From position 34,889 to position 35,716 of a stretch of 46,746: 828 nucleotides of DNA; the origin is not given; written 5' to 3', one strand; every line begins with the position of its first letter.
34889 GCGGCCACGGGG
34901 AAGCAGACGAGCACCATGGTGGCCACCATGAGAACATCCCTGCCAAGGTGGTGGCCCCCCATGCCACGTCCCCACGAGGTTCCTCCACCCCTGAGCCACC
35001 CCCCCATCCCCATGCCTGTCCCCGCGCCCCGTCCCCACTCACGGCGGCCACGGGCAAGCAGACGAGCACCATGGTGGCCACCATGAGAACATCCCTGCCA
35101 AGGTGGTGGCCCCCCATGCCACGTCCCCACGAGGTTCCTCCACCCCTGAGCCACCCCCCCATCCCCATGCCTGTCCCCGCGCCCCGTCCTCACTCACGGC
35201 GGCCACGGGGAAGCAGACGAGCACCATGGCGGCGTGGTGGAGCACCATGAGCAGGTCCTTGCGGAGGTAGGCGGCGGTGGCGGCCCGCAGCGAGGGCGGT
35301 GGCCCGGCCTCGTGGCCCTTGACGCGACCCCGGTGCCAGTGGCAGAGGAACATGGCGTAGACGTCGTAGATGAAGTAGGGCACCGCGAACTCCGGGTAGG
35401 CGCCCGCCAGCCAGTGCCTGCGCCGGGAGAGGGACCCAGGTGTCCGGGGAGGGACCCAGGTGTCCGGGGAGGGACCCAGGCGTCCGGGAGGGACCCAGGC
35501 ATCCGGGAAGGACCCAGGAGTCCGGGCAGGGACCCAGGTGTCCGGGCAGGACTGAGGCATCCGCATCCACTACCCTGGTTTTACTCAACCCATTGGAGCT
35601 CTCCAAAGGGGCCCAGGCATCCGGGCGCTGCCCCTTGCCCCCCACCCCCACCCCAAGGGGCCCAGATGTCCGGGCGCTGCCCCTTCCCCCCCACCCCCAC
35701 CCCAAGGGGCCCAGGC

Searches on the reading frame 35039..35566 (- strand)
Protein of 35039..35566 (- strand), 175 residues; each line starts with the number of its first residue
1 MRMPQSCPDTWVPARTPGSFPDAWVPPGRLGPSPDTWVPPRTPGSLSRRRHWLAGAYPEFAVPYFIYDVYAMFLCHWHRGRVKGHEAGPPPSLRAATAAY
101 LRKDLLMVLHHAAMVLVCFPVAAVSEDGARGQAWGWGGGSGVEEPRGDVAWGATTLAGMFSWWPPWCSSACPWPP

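Call 55: search_protein_families(library=pfam, proteins=[window:35039-35566:-], max_evalue=0.01)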
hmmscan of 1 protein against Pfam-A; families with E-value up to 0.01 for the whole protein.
window:35039-35566:- (175 aa): 1 family
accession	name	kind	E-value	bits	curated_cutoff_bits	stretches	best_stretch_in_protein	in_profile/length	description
PF03798.21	TRAM_LAG1_CLN8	-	3.1e-05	24.5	24.6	1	43-122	37-93/198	TLC domain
